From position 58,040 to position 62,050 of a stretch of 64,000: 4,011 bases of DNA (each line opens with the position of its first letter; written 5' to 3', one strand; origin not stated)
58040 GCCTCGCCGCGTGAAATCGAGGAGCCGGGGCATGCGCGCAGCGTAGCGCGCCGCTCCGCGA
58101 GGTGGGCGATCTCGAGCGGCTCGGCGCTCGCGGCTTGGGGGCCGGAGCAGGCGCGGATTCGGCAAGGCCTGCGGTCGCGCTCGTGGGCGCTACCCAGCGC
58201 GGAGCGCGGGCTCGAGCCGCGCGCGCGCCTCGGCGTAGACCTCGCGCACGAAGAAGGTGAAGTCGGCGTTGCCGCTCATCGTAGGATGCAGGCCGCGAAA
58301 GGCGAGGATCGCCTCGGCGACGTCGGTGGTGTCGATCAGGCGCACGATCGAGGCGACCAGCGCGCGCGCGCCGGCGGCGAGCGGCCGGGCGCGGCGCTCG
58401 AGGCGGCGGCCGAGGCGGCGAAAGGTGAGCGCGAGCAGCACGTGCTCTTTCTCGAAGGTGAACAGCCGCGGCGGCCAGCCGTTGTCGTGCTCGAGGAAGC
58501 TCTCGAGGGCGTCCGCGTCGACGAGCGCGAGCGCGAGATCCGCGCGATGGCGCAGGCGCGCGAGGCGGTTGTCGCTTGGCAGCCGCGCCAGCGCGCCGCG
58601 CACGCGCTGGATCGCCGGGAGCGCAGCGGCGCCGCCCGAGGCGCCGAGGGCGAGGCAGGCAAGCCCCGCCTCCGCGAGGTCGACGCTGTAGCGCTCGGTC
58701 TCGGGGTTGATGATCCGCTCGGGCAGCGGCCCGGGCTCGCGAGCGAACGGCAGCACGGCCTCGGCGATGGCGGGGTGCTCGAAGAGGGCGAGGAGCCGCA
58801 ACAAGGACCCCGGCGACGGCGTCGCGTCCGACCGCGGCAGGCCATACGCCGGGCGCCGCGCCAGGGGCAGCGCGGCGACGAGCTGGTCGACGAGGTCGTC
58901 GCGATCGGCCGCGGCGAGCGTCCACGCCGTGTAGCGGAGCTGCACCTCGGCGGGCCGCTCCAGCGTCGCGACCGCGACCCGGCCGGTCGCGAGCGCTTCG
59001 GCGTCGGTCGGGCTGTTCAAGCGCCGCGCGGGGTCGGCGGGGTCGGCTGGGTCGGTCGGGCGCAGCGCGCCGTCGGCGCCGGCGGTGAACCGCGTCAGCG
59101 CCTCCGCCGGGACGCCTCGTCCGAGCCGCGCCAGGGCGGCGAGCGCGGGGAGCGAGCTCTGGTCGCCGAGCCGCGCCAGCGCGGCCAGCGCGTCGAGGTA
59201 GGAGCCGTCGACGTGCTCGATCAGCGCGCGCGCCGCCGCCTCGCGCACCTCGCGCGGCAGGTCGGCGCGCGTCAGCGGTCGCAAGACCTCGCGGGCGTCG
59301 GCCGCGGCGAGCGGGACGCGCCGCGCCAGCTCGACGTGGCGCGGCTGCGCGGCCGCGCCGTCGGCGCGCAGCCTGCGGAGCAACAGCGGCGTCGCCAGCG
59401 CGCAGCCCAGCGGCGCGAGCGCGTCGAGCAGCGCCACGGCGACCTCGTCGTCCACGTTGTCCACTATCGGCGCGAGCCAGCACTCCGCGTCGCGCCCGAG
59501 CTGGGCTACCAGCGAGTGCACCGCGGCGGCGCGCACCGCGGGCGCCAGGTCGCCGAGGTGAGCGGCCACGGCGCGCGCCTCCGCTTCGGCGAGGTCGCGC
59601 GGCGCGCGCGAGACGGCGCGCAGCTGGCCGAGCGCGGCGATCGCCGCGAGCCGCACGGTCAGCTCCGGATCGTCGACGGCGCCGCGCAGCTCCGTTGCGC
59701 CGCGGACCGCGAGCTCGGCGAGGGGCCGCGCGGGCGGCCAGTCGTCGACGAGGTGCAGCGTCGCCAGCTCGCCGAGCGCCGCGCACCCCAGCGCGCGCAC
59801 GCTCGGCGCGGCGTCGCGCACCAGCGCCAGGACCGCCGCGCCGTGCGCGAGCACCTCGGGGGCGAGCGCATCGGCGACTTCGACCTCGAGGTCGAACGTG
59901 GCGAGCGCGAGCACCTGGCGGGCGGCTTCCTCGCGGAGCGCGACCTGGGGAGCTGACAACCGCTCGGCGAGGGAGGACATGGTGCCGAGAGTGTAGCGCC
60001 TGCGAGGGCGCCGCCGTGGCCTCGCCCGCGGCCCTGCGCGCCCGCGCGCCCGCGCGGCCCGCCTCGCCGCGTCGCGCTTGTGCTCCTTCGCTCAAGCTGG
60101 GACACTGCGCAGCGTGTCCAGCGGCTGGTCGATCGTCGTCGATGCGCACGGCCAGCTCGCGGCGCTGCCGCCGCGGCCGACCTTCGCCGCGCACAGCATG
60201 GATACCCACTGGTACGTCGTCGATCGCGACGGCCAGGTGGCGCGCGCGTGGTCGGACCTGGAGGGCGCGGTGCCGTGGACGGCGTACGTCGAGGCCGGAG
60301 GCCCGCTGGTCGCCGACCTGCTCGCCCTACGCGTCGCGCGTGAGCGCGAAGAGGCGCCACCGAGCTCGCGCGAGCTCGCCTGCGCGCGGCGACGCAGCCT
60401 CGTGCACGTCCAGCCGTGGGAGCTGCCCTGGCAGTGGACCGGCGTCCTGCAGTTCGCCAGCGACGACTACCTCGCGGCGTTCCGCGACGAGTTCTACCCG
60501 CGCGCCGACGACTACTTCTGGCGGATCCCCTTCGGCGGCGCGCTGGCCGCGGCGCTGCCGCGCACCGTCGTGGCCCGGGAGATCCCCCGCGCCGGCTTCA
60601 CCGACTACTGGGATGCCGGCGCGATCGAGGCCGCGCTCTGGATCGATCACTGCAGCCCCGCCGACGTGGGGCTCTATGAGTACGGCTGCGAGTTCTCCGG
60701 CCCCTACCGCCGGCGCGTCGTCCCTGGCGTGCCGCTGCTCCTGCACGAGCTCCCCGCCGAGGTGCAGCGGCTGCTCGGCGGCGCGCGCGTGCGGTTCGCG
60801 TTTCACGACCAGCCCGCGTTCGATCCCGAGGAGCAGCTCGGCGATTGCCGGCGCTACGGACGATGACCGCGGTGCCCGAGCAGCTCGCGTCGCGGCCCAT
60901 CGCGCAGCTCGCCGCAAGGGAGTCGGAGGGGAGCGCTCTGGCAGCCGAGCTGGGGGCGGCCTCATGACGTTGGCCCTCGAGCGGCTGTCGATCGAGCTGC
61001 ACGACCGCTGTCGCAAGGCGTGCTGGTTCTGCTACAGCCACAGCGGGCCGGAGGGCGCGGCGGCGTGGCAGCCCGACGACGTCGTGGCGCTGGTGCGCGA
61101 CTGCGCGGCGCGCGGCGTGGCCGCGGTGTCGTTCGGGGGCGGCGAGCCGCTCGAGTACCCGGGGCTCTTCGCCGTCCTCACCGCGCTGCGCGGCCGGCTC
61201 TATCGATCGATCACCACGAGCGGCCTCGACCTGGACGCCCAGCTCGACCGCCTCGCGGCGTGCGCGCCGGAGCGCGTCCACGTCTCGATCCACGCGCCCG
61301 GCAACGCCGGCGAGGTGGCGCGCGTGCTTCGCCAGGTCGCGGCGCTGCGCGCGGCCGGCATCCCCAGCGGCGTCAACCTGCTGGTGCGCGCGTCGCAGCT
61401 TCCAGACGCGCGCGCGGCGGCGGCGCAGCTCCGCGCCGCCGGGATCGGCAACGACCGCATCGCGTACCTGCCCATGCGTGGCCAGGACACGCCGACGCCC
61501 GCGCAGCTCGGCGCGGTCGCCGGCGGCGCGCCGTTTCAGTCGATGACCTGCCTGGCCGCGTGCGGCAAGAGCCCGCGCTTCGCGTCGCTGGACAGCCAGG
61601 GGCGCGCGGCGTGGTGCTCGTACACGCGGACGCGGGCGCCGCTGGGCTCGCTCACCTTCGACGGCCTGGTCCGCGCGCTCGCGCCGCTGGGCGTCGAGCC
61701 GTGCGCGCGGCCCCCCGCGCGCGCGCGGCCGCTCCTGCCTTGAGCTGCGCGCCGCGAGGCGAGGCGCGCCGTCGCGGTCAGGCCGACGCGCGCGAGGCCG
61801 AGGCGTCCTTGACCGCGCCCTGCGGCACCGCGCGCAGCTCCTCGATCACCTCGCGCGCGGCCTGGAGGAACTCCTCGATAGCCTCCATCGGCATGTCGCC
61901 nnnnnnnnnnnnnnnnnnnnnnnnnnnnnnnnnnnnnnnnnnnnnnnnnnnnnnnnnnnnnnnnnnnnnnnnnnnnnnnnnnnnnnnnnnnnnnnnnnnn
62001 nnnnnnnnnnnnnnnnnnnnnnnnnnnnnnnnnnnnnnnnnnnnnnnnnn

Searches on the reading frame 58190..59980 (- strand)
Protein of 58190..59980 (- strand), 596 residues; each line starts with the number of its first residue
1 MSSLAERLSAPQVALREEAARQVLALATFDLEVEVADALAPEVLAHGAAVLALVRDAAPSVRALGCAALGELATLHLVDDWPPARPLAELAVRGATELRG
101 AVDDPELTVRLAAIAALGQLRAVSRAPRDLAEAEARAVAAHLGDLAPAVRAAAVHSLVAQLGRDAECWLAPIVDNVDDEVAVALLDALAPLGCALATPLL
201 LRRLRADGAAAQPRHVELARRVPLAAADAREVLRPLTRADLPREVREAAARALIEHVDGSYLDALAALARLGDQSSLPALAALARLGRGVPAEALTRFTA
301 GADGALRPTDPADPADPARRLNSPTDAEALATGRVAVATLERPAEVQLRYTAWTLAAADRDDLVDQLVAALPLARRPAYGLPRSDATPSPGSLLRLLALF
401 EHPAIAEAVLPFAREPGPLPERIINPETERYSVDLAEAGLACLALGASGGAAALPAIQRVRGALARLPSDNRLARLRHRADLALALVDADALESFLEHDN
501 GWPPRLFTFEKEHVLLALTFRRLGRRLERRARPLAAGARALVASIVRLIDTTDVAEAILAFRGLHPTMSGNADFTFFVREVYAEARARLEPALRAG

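Call 3: search_protein_families(library=pfam, proteins=[window:58190-59980:-], max_evalue=0.1)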
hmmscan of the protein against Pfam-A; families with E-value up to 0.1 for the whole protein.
window:58190-59980:- (596 aa): 1 family
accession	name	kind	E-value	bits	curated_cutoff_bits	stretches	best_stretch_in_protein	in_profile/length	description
PF02985.28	HEAT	-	9.7e-05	22.7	23.5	0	101-120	8-27/31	HEAT repeat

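Call 4: search_protein_families(library=ncbifam, proteins=[window:58190-59980:-], max_evalue=0.1)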
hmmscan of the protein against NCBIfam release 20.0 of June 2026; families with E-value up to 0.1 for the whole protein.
window:58190-59980:- (596 aa): 0 families

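Call 12: search_protein_families(library=padloc, proteins=[window:58190-59980:-], max_evalue=0.1)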
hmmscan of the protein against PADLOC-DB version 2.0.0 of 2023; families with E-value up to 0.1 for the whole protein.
window:58190-59980:- (596 aa): 0 families

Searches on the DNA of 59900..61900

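Call 29: search_rna_families(source=window, start=59900, end=61900, threshold=evalue, max_evalue=5)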
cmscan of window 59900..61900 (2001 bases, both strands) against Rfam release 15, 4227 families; matches with E-value up to 5: 3.
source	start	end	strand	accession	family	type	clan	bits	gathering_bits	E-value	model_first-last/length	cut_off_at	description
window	60155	60244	-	RF02813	PA5194_thermometer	Cis-reg; thermoregulator;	-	19.3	60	0.72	1-105/105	no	Pseudomonas PA5194 thermometer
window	60983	61070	+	RF03575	mir-rL1-14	Gene; miRNA;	-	18.7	60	3.4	1-87/87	no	mir-rL1-14 microRNA precursor family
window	60753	60782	-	RF03929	mir-6579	Gene; miRNA;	-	18.6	47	4.4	1-68/68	no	mir-6579 microRNA precursor family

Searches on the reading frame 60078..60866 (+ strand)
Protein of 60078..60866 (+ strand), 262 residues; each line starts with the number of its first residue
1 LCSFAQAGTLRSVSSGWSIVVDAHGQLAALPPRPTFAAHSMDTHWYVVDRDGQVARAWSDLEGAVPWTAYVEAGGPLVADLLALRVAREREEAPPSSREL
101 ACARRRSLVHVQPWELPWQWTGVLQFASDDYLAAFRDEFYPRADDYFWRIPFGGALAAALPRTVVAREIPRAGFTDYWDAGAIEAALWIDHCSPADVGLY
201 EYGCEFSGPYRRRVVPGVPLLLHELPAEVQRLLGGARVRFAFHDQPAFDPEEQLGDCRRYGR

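Call 3: search_protein_families(library=pfam, proteins=[window:60078-60866:+], max_evalue=0.1)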
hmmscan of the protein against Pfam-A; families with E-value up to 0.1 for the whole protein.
window:60078-60866:+ (262 aa): 0 families

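Call 4: search_protein_families(library=ncbifam, proteins=[window:60078-60866:+], max_evalue=0.1)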
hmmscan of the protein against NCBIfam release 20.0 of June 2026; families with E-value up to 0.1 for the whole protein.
window:60078-60866:+ (262 aa): 0 families

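Call 12: search_protein_families(library=padloc, proteins=[window:60078-60866:+], max_evalue=0.1)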
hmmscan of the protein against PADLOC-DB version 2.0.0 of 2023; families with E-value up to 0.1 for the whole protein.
window:60078-60866:+ (262 aa): 0 families

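Call 27: find_homologous_proteins(query=window:60114-60866:+)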
Query window:60114-60866:+ (250 aa): 44 proteins with E <= 0.001 among 7528 candidates.
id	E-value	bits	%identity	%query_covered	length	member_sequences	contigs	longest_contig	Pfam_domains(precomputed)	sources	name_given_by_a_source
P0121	4.7e-169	579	100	100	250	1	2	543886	-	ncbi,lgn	ncbi:MAG: hypothetical protein R3B48_24655 [Kofleriaceae bacterium]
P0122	3.7e-47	179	43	96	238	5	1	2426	-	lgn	-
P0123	1.5e-43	167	37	96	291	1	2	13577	-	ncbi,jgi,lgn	jgi:hypothetical protein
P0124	4.3e-42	163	45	98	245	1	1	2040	-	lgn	-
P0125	4.7e-42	162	41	96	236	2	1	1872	-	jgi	jgi:hypothetical protein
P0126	3.6e-41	160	38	96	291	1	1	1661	-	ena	-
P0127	2.8e-40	157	43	62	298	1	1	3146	-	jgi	jgi:hypothetical protein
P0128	2.0e-39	154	37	93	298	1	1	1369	-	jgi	jgi:uncharacterized protein (TIGR02996 family)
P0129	6.2e-39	152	41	100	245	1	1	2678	-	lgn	-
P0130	1.1e-37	148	39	97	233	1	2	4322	-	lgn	-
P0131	1.7e-36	144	40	98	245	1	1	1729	-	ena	-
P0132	8.0e-36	142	40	98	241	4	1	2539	-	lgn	-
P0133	5.4e-34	136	34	98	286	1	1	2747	-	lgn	-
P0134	9.6e-31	125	34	97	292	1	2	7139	-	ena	-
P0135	3.8e-30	123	35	97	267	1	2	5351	-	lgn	-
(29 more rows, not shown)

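Call 44: predict_structure(alignment_id=A5)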
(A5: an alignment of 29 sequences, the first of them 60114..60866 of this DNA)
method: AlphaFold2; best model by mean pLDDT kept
length: 250 residues; sequences in the alignment: 29
mean_pLDDT: 84.4   pTM: 0.78
mean pLDDT of the five models: 84.4, 83.2, 82.8, 81.0, 76.7
residues with pLDDT >= 90: 109; 70-90: 98; 50-70: 35; < 50: 8
segments of 3 or more residues with pLDDT < 50: 23-27
pLDDT, mean of each block of 10 residues (from residue 1): 75 85 54 96 93 93 83 85 67 63 87 93 84 64 77 86 91 85 94 88 97 93 97 96 82
secondary structure, 60 per line:
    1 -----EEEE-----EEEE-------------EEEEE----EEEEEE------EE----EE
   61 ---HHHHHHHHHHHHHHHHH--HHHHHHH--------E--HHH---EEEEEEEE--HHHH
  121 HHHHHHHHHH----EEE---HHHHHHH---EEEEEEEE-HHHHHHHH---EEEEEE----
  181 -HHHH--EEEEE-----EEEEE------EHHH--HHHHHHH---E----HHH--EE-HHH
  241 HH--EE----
elements in order: E6-9 E15-18 E32-36 E41-46 H64-80 H83-89 E107-114 H117-130 E135-137 H141-147 E151-158 H160-167 E171-176 H182-185 E188-192 E198-202 H215-221 H238-242

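Call 61: list_cluster_members(proteins=[window:60863-60964:+, window:60114-60866:+, window:60964-61743:+])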
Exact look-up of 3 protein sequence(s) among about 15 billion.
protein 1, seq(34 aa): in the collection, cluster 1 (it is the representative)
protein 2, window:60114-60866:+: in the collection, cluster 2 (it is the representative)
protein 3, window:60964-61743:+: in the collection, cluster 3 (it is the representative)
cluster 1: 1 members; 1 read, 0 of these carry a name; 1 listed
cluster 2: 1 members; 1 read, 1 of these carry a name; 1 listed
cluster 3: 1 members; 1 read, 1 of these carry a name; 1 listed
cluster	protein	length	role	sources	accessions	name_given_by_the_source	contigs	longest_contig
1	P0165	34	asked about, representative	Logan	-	-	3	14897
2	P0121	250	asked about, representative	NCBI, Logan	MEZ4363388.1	MAG: hypothetical protein R3B48_24655 [Kofleriaceae bacterium]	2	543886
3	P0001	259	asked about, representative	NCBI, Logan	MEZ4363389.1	MAG: radical SAM protein [Kofleriaceae bacterium]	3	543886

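Call 69: fold_search(model_id=the predicted structure, library=viral)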
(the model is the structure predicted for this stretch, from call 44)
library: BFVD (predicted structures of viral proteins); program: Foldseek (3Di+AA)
matches with E <= 10: 181; with E <= 0.001: 0
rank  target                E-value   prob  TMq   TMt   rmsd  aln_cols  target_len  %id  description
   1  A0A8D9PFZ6            2.7e-01  0.33  0.20  0.17  10.2       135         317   10  (no name in the UniProt tables at hand)
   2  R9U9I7                5.4e-01  0.41  0.19  0.48   4.4        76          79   16  (no name in the UniProt tables at hand)
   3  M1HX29                5.4e-01  0.11  0.11  0.07  18.4       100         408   14  (no name in the UniProt tables at hand)
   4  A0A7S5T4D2            5.8e-01  0.09  0.15  0.10  17.0       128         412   13  (no name in the UniProt tables at hand)
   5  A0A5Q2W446            8.2e-01  0.08  0.08  0.10  14.1        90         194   17  (no name in the UniProt tables at hand)
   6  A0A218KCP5            8.7e-01  0.20  0.18  0.37   6.6        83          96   12  (no name in the UniProt tables at hand)
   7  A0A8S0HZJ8            8.7e-01  0.15  0.17  0.25   5.5        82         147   15  (no name in the UniProt tables at hand)
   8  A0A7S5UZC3            9.8e-01  0.12  0.10  0.13   9.2        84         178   12  (no name in the UniProt tables at hand)
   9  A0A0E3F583            1.1e+00  0.47  0.21  0.09   3.9        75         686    9  Peptidase S8/S53 domain-containing protein [Synechococcus phage ACG-2014e]
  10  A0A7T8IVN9            1.1e+00  0.16  0.19  0.22  10.1       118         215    8  Uncharacterized protein [Erwinia phage pEa_SNUABM_5]
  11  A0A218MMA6            1.2e+00  0.14  0.22  0.07  17.9       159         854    7  DUF5824 domain-containing protein [uncultured virus]
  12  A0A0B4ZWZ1            1.4e+00  0.04  0.16  0.24  13.2       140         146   10  Uncharacterized protein [Yersinia phage vB_YenM_TG1]
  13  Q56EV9                1.5e+00  0.04  0.14  0.22   9.9       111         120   11  Uncharacterized protein PHG31ORF053c [Aeromonas phage 31]
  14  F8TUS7                1.6e+00  0.03  0.14  0.06  23.1       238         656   13  (no name in the UniProt tables at hand)
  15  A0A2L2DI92            1.7e+00  0.04  0.08  0.12  13.7        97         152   11  Uncharacterized protein [Acanthamoeba polyphaga mimivirus]
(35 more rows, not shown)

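Call 70: search_protein_representatives(alignment_id=A5)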
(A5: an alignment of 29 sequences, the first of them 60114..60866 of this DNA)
Query: 29 sequences, 255 profile positions. Proteins with E-value up to 0.001 (for the whole library): 2097; up to 1e-10: 1107; up to 1e-30: 231. The best 150 are listed.
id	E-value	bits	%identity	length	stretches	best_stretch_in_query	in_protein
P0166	1.1e-94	333.3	-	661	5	154-254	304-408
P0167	9.2e-92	323.7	-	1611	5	9-245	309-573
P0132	1.6e-88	313.1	-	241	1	1-254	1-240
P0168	1.1e-86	307.1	-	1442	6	16-250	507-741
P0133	7.1e-86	304.4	-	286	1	1-254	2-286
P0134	9.7e-86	304.0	-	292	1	1-254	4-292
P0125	1.0e-83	297.4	-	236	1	2-253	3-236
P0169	8.7e-81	287.7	-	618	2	14-253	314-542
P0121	3.9e-73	262.7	-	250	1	2-253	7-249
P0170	6.1e-73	262.0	-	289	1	2-253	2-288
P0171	1.1e-69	251.3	-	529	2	14-253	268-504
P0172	1.6e-67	244.3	-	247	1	2-253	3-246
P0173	3.6e-60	220.2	-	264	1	16-252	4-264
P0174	4.4e-59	216.6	-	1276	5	17-53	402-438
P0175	3.1e-58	213.9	-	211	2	100-253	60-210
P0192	6.8e-46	173.4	-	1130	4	13-241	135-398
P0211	2.5e-42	161.7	-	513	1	13-254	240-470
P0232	5.4e-40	154.1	-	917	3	9-253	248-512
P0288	2.2e-35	139.0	-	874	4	152-250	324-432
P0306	1.4e-34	136.3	-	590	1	17-253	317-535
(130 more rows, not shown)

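Call 71: search_protein_families(library=pfam, proteins=[P0167, P0168, P0174, P0192, P0232, P0288, P0169, P0171, P0306, P0211], max_evalue=0.0001)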
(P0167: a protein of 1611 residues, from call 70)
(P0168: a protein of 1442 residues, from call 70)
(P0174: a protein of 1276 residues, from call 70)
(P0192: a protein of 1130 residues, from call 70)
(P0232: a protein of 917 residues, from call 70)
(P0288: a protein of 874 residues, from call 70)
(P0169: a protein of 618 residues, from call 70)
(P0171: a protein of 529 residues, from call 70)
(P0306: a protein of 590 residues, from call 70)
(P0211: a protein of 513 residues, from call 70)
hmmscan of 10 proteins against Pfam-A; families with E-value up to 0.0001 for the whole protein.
P0167 (1611 aa): 0 families

P0168 (1442 aa): 0 families

P0174 (1276 aa): 0 families

P0192 (1130 aa): 0 families

P0232 (917 aa): 1 family
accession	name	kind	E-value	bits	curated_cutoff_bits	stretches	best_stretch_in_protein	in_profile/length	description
PF09511.15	RNA_lig_T4_1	-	8.3e-16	59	28.3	1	613-793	2-224/227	RNA ligase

P0288 (874 aa): 0 families

P0169 (618 aa): 0 families

P0171 (529 aa): 0 families

P0306 (590 aa): 1 family
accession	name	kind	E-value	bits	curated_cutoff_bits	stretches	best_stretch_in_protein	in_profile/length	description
PF04055.27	Radical_SAM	-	1.9e-14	54.6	29.5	1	23-154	1-148/166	Radical SAM superfamily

P0211 (513 aa): 0 families

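Call 74: search_protein_families(library=pfam, proteins=[P0166, P0169], max_evalue=0.001)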
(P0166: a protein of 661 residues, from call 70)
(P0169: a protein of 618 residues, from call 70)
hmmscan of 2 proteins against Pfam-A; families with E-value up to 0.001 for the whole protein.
P0166 (661 aa): 0 families

P0169 (618 aa): 0 families

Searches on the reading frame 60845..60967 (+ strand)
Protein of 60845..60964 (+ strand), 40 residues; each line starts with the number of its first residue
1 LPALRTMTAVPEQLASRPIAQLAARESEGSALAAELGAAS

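Call 3: search_protein_families(library=pfam, proteins=[window:60863-60967:+], max_evalue=0.1)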
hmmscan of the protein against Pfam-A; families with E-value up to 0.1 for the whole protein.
window:60863-60967:+ (34 aa): 0 families

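Call 4: search_protein_families(library=ncbifam, proteins=[window:60863-60967:+], max_evalue=0.1)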
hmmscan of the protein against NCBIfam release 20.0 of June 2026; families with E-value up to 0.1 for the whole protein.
window:60863-60967:+ (34 aa): 0 families

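Call 12: search_protein_families(library=padloc, proteins=[window:60863-60967:+], max_evalue=0.1)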
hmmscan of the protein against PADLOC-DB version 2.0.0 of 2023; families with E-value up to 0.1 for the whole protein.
window:60863-60967:+ (34 aa): 0 families

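Call 62: find_homologous_proteins(query=window:60845-60964:+, max_evalue=10)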
Query window:60845-60964:+ (40 aa): 1 proteins with E <= 10 among 1 candidates.
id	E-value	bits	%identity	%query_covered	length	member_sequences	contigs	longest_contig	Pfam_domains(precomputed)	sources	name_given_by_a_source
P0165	1.3e-10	56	100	85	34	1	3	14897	-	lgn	-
